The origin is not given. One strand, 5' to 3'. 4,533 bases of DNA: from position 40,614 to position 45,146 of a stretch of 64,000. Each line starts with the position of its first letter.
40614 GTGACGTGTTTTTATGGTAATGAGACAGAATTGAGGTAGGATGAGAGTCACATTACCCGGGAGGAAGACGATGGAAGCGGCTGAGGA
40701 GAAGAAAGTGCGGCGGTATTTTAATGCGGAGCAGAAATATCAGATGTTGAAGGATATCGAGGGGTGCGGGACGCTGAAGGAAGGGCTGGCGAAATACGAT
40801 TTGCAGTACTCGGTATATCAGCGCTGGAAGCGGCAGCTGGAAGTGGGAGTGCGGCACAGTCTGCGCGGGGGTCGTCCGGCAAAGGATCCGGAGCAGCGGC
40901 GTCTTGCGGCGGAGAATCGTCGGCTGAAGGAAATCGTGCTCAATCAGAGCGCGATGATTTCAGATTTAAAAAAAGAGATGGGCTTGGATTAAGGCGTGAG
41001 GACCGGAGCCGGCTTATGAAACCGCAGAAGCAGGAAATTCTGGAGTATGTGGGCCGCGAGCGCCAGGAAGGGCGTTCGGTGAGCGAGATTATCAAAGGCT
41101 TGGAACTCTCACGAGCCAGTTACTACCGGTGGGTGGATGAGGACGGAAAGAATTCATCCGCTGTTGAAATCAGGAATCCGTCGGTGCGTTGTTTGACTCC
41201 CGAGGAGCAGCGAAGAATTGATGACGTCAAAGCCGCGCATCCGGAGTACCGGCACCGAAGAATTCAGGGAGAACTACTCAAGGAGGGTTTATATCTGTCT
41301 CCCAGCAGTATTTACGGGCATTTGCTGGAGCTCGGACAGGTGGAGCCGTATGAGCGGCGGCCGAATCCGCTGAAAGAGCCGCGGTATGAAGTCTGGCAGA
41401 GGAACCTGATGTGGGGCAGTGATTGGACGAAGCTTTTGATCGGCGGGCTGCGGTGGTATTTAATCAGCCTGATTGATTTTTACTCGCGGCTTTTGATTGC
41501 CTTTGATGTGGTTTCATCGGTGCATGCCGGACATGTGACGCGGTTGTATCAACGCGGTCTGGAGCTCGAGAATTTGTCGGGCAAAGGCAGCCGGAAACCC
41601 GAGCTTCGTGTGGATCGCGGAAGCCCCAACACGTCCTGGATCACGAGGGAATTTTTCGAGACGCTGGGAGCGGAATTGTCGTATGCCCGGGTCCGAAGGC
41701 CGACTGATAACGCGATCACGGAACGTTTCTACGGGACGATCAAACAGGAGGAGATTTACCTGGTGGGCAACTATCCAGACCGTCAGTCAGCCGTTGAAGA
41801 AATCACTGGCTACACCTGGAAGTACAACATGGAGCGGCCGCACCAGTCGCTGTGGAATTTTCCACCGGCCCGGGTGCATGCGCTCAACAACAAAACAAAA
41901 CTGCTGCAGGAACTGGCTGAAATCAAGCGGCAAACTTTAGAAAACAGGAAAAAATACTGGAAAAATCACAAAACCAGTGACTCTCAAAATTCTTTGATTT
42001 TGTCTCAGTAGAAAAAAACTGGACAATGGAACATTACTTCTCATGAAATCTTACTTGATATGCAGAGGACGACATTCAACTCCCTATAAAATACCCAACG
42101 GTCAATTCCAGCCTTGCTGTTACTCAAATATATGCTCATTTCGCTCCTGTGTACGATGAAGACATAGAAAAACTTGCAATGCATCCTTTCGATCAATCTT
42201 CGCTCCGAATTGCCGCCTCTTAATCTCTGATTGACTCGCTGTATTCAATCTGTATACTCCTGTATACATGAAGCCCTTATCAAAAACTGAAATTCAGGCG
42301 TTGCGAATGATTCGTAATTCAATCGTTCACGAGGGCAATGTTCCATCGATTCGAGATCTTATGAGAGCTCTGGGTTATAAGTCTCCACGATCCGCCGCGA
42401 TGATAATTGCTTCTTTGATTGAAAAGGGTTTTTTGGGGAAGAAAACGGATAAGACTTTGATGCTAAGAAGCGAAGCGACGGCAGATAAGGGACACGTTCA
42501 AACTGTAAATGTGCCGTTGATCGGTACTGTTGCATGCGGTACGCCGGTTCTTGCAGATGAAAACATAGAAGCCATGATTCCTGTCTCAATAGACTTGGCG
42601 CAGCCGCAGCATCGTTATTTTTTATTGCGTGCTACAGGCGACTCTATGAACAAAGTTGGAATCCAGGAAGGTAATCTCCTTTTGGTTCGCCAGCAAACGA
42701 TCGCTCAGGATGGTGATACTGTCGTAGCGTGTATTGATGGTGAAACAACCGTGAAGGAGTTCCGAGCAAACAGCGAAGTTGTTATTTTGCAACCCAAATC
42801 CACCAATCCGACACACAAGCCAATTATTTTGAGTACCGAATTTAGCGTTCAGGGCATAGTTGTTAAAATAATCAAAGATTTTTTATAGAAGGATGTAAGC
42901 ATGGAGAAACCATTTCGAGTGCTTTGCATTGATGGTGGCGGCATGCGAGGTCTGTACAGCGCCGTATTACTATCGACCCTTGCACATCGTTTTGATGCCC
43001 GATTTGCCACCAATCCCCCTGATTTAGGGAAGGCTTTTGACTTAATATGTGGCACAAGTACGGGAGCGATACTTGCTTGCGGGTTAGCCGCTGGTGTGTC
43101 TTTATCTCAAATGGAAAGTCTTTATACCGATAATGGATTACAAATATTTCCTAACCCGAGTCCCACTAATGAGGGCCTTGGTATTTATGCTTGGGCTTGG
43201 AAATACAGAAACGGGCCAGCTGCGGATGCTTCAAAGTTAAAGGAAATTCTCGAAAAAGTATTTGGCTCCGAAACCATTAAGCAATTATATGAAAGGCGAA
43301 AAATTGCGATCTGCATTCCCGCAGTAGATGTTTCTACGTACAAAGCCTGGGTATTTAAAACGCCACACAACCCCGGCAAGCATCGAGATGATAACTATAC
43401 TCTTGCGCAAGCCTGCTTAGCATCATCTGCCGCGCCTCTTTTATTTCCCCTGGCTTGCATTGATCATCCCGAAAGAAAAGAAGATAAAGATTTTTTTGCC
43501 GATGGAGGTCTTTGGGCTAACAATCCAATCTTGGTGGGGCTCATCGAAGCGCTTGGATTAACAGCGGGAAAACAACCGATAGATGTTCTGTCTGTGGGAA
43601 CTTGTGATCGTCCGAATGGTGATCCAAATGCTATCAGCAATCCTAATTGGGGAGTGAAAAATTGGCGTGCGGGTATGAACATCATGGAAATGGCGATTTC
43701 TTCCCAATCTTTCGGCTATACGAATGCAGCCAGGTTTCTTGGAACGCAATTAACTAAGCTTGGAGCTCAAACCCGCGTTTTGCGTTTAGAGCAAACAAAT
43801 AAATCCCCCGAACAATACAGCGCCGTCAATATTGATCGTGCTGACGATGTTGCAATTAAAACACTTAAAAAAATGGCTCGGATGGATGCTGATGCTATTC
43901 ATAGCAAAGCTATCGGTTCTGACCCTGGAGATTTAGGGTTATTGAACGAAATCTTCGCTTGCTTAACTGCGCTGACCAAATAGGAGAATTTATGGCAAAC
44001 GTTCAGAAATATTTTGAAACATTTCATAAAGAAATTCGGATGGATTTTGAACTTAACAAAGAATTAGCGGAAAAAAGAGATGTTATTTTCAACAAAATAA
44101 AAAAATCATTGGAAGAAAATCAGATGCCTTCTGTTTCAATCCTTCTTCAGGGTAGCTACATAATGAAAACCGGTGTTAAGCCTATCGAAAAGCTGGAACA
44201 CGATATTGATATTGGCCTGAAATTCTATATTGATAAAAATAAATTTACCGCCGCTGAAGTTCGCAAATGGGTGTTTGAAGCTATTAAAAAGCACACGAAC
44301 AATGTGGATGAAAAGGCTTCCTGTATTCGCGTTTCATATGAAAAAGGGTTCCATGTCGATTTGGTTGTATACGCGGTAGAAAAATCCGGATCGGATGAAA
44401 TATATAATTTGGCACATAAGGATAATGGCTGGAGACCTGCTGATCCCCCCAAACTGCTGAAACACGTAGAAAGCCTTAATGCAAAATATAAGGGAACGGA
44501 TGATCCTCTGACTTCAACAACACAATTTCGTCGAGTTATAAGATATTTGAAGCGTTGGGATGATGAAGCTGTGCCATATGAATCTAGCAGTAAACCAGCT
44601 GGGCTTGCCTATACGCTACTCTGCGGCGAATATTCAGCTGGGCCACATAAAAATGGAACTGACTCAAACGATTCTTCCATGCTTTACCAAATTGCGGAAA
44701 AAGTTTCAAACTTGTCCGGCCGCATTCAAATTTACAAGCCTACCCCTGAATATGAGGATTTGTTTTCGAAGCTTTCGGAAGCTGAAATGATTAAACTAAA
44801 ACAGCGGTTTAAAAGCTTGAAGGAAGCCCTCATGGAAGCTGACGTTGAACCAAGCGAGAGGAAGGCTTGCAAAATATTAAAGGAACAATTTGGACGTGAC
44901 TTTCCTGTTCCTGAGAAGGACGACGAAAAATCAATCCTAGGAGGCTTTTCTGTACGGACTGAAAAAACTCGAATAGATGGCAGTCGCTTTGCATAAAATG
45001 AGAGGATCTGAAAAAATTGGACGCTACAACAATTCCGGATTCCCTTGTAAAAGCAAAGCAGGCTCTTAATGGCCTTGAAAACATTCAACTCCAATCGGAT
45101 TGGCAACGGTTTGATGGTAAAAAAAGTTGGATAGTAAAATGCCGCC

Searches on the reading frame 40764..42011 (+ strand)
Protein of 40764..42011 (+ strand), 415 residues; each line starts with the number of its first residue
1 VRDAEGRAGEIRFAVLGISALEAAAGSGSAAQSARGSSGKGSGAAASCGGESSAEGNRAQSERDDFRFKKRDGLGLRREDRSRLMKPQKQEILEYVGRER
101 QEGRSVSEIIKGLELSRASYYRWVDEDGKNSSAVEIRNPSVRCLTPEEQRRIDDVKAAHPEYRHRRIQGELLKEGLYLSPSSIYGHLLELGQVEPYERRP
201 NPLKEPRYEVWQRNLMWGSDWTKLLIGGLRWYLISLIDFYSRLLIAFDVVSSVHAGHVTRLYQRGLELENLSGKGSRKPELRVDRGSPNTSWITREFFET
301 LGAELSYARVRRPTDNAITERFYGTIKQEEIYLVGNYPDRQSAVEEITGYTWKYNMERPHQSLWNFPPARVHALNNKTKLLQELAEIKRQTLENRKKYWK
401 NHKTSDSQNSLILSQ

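Call 86: search_protein_families(library=pfam, proteins=[window:40764-42011:+], max_evalue=0.001)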
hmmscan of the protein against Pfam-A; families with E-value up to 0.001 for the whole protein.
window:40764-42011:+ (415 aa): 2 families
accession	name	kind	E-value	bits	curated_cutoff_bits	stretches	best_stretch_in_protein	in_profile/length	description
PF13683.12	rve_3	-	6.4e-12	45.5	26.5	1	302-368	2-67/67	Integrase core domain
PF00665.32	rve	-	1.6e-07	32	32.6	1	213-313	4-102/102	Integrase core domain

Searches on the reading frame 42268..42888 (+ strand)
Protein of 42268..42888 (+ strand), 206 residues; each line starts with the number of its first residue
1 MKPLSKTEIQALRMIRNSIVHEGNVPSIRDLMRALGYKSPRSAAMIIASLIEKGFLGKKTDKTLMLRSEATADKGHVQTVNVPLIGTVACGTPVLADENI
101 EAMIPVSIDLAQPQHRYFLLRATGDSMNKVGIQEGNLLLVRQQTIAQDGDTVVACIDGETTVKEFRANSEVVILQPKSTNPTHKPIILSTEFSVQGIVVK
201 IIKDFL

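Call 86: search_protein_families(library=pfam, proteins=[window:42268-42888:+], max_evalue=0.001)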
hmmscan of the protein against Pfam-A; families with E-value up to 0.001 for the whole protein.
window:42268-42888:+ (206 aa): 2 families
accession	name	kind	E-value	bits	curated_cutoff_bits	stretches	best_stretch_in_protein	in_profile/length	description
PF00717.28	Peptidase_S24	-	1.6e-25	89.5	23.3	1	83-199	1-116/116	Peptidase S24-like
PF01726.22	LexA_DNA_bind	-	8.3e-10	38.7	23.7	1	1-59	1-59/65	LexA DNA binding domain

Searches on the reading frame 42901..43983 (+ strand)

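Call 86: search_protein_families(library=pfam, proteins=[window:42901-43983:+], max_evalue=0.001)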
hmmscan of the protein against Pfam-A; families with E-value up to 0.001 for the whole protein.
window:42901-43983:+ (360 aa): 1 family
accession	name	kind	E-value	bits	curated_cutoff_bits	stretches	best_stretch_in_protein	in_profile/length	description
PF01734.28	Patatin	-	3.9e-31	109.2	27.7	1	8-211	1-188/191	Patatin-like phospholipase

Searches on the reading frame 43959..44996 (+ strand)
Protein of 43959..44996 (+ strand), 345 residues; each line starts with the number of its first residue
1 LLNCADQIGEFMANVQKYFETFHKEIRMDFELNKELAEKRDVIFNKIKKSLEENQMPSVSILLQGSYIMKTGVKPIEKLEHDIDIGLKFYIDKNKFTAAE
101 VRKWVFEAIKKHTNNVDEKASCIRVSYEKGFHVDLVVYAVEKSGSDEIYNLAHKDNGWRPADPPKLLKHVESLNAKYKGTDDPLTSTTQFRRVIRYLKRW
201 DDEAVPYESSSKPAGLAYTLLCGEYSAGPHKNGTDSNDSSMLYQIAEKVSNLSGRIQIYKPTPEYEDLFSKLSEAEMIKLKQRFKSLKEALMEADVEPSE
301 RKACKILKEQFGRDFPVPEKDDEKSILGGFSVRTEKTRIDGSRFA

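Call 86: search_protein_families(library=pfam, proteins=[window:43959-44996:+], max_evalue=0.001)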
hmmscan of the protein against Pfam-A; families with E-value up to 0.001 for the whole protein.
window:43959-44996:+ (345 aa): 3 families
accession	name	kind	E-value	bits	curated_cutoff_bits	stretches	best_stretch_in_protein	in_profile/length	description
PF21654.3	DncV-like_NTFase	-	1.1e-15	58.7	24.9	1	62-138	4-90/90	Cyclic GMP-AMP synthase DncV-like, nucleotidyltransferase domain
PF18144.7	SMODS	-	3.5e-12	47.3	26.5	1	15-174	3-164/164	Second Messenger Oligonucleotide or Dinucleotide Synthetase domain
PF21713.2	DncV_C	-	0.00073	19.9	28.4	0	189-313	3-124/135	Cyclic GMP-AMP synthase, C-terminal domain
